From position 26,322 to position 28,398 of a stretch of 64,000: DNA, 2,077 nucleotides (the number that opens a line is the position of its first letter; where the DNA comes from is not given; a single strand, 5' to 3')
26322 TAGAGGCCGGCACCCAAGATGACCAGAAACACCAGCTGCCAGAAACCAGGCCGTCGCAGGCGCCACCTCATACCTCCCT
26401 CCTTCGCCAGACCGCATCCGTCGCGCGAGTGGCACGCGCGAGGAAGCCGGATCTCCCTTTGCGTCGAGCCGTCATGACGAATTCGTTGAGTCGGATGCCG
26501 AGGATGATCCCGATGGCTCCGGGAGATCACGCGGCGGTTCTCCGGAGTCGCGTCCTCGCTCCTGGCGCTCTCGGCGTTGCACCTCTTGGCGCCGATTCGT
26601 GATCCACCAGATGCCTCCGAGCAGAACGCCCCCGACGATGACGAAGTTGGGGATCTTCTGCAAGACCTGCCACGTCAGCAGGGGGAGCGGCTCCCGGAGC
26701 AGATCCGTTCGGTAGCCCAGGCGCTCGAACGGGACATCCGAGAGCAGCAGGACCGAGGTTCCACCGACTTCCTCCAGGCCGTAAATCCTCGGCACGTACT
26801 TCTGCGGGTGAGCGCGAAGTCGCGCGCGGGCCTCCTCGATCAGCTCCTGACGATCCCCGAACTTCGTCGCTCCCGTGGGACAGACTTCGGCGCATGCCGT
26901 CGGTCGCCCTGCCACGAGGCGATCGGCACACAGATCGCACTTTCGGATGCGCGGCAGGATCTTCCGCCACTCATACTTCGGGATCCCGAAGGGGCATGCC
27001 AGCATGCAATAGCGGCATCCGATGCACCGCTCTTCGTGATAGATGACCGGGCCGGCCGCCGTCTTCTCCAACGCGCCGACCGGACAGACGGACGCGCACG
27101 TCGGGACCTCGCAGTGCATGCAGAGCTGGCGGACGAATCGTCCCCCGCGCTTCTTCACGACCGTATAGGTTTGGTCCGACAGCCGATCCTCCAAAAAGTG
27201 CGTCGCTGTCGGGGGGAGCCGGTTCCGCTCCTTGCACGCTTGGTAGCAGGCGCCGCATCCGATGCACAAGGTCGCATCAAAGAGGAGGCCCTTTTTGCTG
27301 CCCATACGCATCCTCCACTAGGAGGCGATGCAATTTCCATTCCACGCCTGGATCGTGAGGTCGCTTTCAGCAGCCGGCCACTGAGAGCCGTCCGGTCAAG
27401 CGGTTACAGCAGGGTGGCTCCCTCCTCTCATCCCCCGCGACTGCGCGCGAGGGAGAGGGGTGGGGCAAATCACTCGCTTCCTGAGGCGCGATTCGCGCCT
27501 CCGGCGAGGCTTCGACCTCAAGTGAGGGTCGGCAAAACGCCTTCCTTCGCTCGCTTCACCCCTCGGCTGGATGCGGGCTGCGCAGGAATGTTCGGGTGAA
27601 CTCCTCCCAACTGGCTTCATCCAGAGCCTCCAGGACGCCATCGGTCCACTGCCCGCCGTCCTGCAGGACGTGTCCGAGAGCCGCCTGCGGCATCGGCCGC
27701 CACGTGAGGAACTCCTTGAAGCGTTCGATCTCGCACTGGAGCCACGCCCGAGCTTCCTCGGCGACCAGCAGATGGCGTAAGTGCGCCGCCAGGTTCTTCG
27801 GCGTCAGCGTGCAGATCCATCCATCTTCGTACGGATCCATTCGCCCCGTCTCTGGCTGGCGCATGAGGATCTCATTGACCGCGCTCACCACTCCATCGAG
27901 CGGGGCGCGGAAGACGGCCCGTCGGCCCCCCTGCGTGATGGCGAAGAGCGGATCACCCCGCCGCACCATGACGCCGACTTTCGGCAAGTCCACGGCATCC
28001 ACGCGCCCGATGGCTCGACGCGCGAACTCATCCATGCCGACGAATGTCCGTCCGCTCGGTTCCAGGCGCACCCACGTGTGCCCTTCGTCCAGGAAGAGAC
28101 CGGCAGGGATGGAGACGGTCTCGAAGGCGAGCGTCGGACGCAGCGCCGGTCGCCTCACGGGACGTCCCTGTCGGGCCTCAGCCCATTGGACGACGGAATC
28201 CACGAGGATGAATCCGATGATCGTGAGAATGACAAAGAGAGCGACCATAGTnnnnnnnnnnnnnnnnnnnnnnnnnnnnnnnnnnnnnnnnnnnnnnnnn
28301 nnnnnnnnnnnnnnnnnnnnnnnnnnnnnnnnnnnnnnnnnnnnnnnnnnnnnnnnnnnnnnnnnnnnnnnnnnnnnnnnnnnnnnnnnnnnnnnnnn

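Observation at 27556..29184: Tandem membrane-associated GcvH-like proteins without a clear lipoyl-lysine, one with a Cys-rich N-terminus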

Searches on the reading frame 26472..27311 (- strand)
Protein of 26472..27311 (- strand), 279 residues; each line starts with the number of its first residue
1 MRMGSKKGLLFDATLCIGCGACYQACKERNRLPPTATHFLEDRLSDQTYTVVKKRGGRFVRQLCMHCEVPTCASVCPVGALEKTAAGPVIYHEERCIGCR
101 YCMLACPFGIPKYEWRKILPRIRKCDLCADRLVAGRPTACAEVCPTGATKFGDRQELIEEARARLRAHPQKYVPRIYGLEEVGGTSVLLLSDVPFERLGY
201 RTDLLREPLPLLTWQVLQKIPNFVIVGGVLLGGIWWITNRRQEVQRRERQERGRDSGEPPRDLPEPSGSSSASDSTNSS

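Call 3: search_protein_families(library=pfam, proteins=[window:26472-27311:-], max_evalue=0.01)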
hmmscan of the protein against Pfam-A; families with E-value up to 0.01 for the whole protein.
window:26472-27311:- (279 aa): 15 families
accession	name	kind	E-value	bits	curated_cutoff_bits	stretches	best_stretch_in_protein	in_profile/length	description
PF13247.11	Fer4_11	-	6.5e-21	74.8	26.2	1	59-154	5-100/100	4Fe-4S dicluster domain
PF00037.32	Fer4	-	9.9e-15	54.1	21.1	2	90-110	2-22/24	4Fe-4S binding domain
PF12838.12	Fer4_7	-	2.5e-13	50.7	27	3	16-80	2-52/52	4Fe-4S dicluster domain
PF12837.12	Fer4_6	-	2e-12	46.9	25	2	93-110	6-23/24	4Fe-4S binding domain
PF13187.11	Fer4_9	-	2e-11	44.2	27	2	95-148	1-51/52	4Fe-4S dicluster domain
PF12797.12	Fer4_2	-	3.3e-11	42.8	24.5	2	88-108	2-22/22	4Fe-4S binding domain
PF13237.11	Fer4_10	-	3.6e-10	40.1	25.5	3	89-145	2-53/53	4Fe-4S dicluster domain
PF12798.12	Fer4_3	-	6.3e-08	33.3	27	0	16-27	1-12/15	4Fe-4S binding domain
PF13484.11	Fer4_16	-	1.4e-06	29.4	30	0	95-110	1-16/66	4Fe-4S double cluster binding domain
PF14697.11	Fer4_21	-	4.3e-06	27.2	35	2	62-108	6-53/59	4Fe-4S dicluster domain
PF13183.11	Fer4_8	-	8.9e-06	26.6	27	1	14-79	3-67/68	4Fe-4S dicluster domain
PF25160.1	LdpA_Fe-S-bd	-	5.5e-05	23.3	27.6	1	66-109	4-41/49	LdpA Fe-S cluster-binding domain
PF12800.12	Fer4_4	-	0.00026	21.5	24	0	94-109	2-17/17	4Fe-4S binding domain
PF13534.11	Fer4_17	-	0.00079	20.4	22.2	0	16-79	2-59/61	4Fe-4S dicluster domain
PF13459.11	Fer4_15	-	0.0063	17.6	22.4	0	11-29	3-21/66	4Fe-4S single cluster domain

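Call 4: search_protein_families(library=ncbifam, proteins=[window:26472-27311:-], max_evalue=0.01)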
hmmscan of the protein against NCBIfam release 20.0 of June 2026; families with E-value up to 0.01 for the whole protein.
window:26472-27311:- (279 aa): 49 families (the best 25 are shown)
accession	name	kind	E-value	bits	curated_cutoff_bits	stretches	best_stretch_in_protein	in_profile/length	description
NF045715.1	sulf_resp_HmcB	equivalog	1.7e-76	257.3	420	1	6-251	36-295/307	sulfate respiration complex iron-sulfur protein HmcB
NF008134.0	PRK10882.1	equivalog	1.4e-63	215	263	1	7-251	39-325/329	hydrogenase 2 operon protein HybA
TIGR01582.1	FDH-beta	equivalog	2.6e-33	115.3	334.7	1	9-234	24-266/283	formate dehydrogenase subunit beta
TIGR03149.1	cyt_nit_nrfC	equivalog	4.2e-30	104.8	377.6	1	6-166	38-196/225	cytochrome c nitrite reductase Fe-S protein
TIGR02951.1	DMSO_dmsB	equivalog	5.3e-30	104.6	214.1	1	7-158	2-157/161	DMSO/selenate family reductase complex B subunit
NF045797.1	DsrO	equivalog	5.5e-29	101.2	200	1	6-171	43-219/235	sulfate reduction electron transfer complex DsrMKJOP subunit DsrO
NF041715.1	arsenate_red_ArrB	equivalog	8.2e-24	84.4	450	2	6-113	2-106/233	arsenate respiratory reductase iron-sulfur subunit ArrB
NF011569.0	PRK14993.1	equivalog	6.3e-23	81.5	416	1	7-162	44-196/244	tetrathionate reductase subunit TtrB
NF038355.1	FDH3_beta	equivalog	3.7e-22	79.2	240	1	9-138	5-126/180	formate dehydrogenase FDH3 subunit beta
NF009408.0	PRK12769.1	equivalog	1.1e-21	76.7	1003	1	10-167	6-160/659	formate-dependent uric acid utilization protein AegA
NF041782.1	mnquin_red_QrcC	equivalog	1.3e-19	70.8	400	1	8-116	2-121/239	menaquinone reductase iron-sulfur cluster-binding subunit QrcC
NF045766.1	PhenlGlyoxDHPadI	equivalog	1.4e-19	70.2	700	1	7-159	5-143/443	NADH-dependent phenylglyoxylate dehydrogenase subunit beta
NF009451.0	PRK12809.1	equivalog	1.1e-18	67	1154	1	10-164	6-149/639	formate-dependent uric acid utilization protein YgfT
NF007658.0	PRK10330.1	equivalog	2.2e-15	56.6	260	1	9-159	5-162/181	electron transport protein HydN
TIGR01660.1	narH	equivalog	3.4e-15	55.4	524.05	1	60-145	179-263/492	nitrate reductase subunit beta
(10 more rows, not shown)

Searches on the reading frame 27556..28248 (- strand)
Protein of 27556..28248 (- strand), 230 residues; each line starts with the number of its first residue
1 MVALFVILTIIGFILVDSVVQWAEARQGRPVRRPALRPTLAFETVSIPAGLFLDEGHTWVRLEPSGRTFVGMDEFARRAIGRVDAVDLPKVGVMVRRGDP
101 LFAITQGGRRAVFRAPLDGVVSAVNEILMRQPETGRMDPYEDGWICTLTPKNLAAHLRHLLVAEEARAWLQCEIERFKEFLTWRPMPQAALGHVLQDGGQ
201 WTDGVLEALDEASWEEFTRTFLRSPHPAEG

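Call 3: search_protein_families(library=pfam, proteins=[window:27556-28248:-], max_evalue=0.01)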
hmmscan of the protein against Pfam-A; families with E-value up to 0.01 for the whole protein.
window:27556-28248:- (230 aa): 1 family
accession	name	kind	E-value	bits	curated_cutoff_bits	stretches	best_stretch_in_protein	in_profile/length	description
PF01597.25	GCV_H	-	3.4e-20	72.6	22.2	1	54-170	4-119/122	Glycine cleavage H-protein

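Call 4: search_protein_families(library=ncbifam, proteins=[window:27556-28248:-], max_evalue=0.01)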
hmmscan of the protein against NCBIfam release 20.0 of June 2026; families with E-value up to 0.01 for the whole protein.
window:27556-28248:- (230 aa): 4 families
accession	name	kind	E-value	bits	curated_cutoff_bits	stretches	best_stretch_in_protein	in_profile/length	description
NF002270.0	PRK01202.1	subfamily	1.3e-19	70.2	117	1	46-170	3-126/129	glycine cleavage system protein GcvH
TIGR00527.1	gcvH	equivalog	2.7e-18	66.2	115.85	1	47-171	2-126/129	glycine cleavage system protein GcvH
NF045810.1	GcvH_rel_desulf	equivalog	4e-06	26.7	150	1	45-164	10-129/167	GcvH-related protein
TIGR03077.1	not_gcvH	equivalog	0.00015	21.8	144.05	1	57-148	6-97/110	glycine cleavage protein H-like protein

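Call 5: search_solved_structures(query=window:27556-28248:-, max_evalue=0.001, show_alignments=3)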
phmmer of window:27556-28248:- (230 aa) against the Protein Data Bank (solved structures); distinct sequences matched with E-value up to 0.001: 13.
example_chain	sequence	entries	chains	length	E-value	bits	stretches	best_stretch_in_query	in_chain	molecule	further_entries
3a8i_E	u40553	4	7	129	4.8e-15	58.8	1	46-168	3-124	Glycine cleavage system H protein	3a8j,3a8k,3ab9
3a7a_B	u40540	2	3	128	5.5e-15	58.7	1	46-168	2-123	Glycine cleavage system H protein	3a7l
1onl_A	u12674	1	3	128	3e-14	56.2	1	46-161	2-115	glycine cleavage system H protein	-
8ugo_E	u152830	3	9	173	4.8e-12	49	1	54-165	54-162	Glycine cleavage system H protein, mitochondrial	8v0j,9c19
2edg_A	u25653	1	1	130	8.7e-12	48.2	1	50-161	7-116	Glycine cleavage system H protein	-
3ift_A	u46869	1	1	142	2.5e-11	46.7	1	46-150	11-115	Glycine cleavage system H protein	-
1dxm_A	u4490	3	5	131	3.6e-11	46.1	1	50-168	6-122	H PROTEIN | H PROTEIN OF THE GLYCINE CLEAVAGE SYSTEM | H-PROTEIN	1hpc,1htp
3hgb_A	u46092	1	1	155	3.7e-11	46.1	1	46-149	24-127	Glycine cleavage system H protein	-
3klr_A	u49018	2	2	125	4.6e-11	45.8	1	54-165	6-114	Glycine cleavage system H protein | Glycine cleavage system H protein, mitochondrial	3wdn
2ka7_A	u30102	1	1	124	5.4e-11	45.6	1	56-148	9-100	Glycine cleavage system H protein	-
1zko_A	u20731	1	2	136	7.2e-11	45.2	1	56-148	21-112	Glycine cleavage system H protein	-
3mxu_A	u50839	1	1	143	3.5e-09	39.7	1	52-153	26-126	Glycine cleavage system H protein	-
3tzu_A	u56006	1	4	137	4.1e-07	32.9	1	52-153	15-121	Glycine cleavage system H protein 1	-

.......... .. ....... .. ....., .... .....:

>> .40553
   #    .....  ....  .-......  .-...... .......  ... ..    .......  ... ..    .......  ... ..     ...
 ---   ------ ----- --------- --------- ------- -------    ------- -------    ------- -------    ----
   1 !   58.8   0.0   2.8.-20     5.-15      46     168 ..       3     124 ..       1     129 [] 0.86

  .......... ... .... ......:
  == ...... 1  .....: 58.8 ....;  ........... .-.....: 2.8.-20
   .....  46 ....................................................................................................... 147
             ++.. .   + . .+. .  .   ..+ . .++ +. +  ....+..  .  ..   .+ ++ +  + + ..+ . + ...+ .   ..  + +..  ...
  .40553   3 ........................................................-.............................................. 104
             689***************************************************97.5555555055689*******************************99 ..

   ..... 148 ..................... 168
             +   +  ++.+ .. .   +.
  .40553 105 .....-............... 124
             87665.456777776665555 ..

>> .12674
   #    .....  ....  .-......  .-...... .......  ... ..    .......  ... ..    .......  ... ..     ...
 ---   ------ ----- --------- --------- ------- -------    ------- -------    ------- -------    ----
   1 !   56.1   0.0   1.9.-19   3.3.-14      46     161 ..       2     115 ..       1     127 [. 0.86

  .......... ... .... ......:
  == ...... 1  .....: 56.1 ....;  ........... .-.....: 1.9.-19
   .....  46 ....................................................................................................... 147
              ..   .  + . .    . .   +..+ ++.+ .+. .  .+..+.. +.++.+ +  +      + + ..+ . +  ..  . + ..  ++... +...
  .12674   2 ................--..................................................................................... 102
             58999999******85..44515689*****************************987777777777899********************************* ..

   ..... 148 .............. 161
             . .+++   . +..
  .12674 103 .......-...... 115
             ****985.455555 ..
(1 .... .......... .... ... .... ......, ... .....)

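Call 7: find_homologous_proteins(query=window:27556-28248:-, max_evalue=0.001)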
Query window:27556-28248:- (230 aa): 240 proteins with E <= 0.001 among 1476 candidates; the best 120 are listed.
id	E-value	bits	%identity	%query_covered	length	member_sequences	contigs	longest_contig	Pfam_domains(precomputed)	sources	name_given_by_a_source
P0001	4.2e-145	499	96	100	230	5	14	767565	PF01597.26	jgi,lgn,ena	jgi:glycine cleavage system H protein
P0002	2.6e-135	467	90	100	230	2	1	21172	PF01597.26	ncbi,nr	ncbi:Glycine cleavage system H protein [bacterium HR08]|nr:Glycine cleavage system H protein [bacter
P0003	5.8e-115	401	78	99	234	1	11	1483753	PF01597.26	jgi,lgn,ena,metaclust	jgi:glycine cleavage system H lipoate-binding protein|metaclust:\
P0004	7.9e-115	400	78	99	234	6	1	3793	PF01597.26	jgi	-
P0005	5.5e-113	394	78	98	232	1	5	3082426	PF01597.26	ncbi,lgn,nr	ncbi:MAG: hypothetical protein N0A16_00805 [Blastocatellia bacterium]|nr:hypothetical protein [Blast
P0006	5.0e-112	391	75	99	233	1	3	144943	PF01597.26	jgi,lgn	jgi:glycine cleavage system H lipoate-binding protein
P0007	1.5e-107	376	74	100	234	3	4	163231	PF01597.26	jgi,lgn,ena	-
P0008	1.9e-105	370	74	98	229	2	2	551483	PF01597.26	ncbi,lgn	-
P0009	1.4e-100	354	70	98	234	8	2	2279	PF01597.26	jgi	jgi:glycine cleavage system H protein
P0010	2.2e-84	301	60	100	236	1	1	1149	PF01597.26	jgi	jgi:glycine cleavage system H lipoate-binding protein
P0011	2.3e-81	291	58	100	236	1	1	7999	PF01597.26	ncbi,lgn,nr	ncbi:MAG: hypothetical protein HY314_08555 [Acidobacteria bacterium]|nr:hypothetical protein [Acidob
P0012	3.9e-81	290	57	97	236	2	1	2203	PF01597.26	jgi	-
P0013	6.1e-81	289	58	99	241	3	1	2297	PF01597.26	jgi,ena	-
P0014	9.1e-81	289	58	100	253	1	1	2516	PF01597.26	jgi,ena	-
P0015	2.1e-80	288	57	97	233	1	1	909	PF01597.26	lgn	-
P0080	3.4e-68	248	49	97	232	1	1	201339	PF01597.26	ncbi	ncbi:MAG: hypothetical protein AB1898_13860 [Acidobacteriota bacterium]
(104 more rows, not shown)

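Call 15: find_encoding_contigs(protein=P0080, flank=10000, max_places=2)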
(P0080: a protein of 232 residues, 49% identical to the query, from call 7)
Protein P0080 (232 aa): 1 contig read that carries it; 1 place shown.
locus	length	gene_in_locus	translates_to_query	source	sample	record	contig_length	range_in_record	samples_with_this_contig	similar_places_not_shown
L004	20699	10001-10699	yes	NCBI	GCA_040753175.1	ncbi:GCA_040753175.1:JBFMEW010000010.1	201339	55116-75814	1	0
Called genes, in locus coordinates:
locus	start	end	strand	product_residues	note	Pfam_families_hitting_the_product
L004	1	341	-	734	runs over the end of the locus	PF09335:VTT_dom, PF16995:tRNA-synt_2_TM (faint), PF09924:LPG_synthase_C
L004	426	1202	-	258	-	PF04972:BON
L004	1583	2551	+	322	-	PF07228:SpoIIE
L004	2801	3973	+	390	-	PF02457:DAC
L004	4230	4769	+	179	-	PF07638:Sigma70_ECF (weak), PF04542:Sigma70_r2, PF08281:Sigma70_r4_2, PF04545:Sigma70_r4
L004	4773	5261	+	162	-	-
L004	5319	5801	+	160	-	PF17032:Zn_ribbon_15 (faint), PF13240:Zn_Ribbon_1 (faint), PF13248:Zn_ribbon_3 (faint), PF12773:DZR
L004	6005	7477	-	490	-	PF13598:DUF4139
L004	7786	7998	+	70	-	-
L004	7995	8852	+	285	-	PF00691:OmpA (weak)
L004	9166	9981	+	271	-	PF01597:GCV_H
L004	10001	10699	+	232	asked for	PF01597:GCV_H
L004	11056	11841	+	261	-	PF00037:Fer4 (weak), PF12797:Fer4_2 (weak), PF12838:Fer4_7 (weak), PF13237:Fer4_10 (weak), PF13247:Fer4_11, PF12838:Fer4_7 (weak), PF00037:Fer4 (weak), PF12797:Fer4_2 (weak), +8 more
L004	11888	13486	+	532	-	PF03916:NrfD, PF14522:Cytochrome_C7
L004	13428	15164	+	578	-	PF00672:HAMP, PF00512:HisKA, PF02518:HATPase_c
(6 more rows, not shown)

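Call 26: predict_structure(alignment_id=A1)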
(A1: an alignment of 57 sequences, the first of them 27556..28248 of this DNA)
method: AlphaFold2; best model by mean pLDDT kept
length: 230 residues; sequences in the alignment: 57
mean_pLDDT: 83.4   pTM: 0.75
mean pLDDT of the five models: 83.4, 83.2, 83.1, 81.9, 81.5
residues with pLDDT >= 90: 121; 70-90: 64; 50-70: 30; < 50: 15
segments of 3 or more residues with pLDDT < 50: 29-39
pLDDT, mean of each block of 10 residues (from residue 1): 83 78 60 43 80 95 94 93 94 97 95 97 93 73 93 91 92 92 73 54 83 94 70
secondary structure, 60 per line:
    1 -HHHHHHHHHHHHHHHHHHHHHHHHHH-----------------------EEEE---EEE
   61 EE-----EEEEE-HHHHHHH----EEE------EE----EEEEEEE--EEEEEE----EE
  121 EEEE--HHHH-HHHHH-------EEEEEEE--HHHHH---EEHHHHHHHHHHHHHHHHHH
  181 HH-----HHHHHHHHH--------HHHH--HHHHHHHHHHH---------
elements in order: H2-27 E51-54 E58-62 E68-72 H74-80 E85-87 E100-106 E109-114 E119-124 H127-130 H132-136 E144-150 H153-157 H163-182 H188-196 H205-208 H211-221

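Call 31: fold_search(model_id=the predicted structure, library=pdb)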
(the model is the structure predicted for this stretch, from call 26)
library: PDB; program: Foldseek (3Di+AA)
matches with E <= 10: 726; with E <= 0.001: 22
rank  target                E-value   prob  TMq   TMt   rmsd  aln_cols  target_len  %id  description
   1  3a8j_E                1.6e-12  1.00  0.52  0.92   1.3       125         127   34  Crystal Structure of ET-EHred complex (released 2010-04-07)
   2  3a8k_E                1.7e-12  1.00  0.52  0.94   1.3       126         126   33  Crystal Structure of ETD97N-EHred complex (released 2010-04-07)
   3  3a8i_E                3.7e-12  1.00  0.52  0.92   1.3       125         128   34  Crystal Structure of ET-EHred-5-CH3-THF complex (released 2010-04-07)
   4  3ab9                  6.6e-12  1.00  0.52  0.92   1.6       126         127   33  Crystal Structure of lipoylated E. coli H-protein (reduced form) (released 2010-04-07)
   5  3a7l                  8.5e-12  1.00  0.52  0.90   1.7       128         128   31  Crystal structure of E. coli apoH-protein (released 2010-01-19)
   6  1onl_A                1.0e-11  1.00  0.52  0.92   1.6       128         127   32  Crystal structure of Thermus thermophilus HB8 H-protein of the glycine cleavage system (released 2003-08-26)
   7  3klr                  1.0e-11  1.00  0.50  0.89   2.5       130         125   31  Bovine H-protein at 0.88 angstrom resolution (released 2010-06-09)
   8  3hgb                  1.4e-11  1.00  0.51  0.85   1.7       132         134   29  Crystal structure of glycine cleavage system protein H from Mycobacterium tuberculosis (released 2009-05-26)
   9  9c19_D                2.4e-11  1.00  0.50  0.91   1.5       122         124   30  Structure of human LIAS (released 2025-07-09)
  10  3a7a_B                3.5e-11  1.00  0.52  0.92   1.5       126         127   33  Crystal structure of E. coli lipoate-protein ligase A in complex with octyl-amp and apoH-protein (released 2010-01-19)
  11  3ift                  8.5e-11  1.00  0.51  0.83   1.8       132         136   29  Crystal structure of glycine cleavage system protein H from Mycobacterium tuberculosis, using X-rays from the Compact Li (released 2009-08-11)
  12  9c19_E                9.0e-11  1.00  0.49  0.87   2.0       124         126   32  Structure of human LIAS (released 2025-07-09)
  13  8ugo_C                1.0e-10  1.00  0.50  0.89   1.6       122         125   30  Structure of the complex between Human LIAS and H-protein in the presence of 5'-deoxyadenosine (released 2025-07-09)
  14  8ugo_E                1.2e-10  1.00  0.47  0.87   1.8       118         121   33  Structure of the complex between Human LIAS and H-protein in the presence of 5'-deoxyadenosine (released 2025-07-09)
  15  1zko_A                2.1e-10  1.00  0.48  0.84   1.7       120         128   31  Crystal structure of Glycine cleavage system H protein (tm0212) from Thermotoga maritima at 1.65 A resolution (released 2005-05-10)
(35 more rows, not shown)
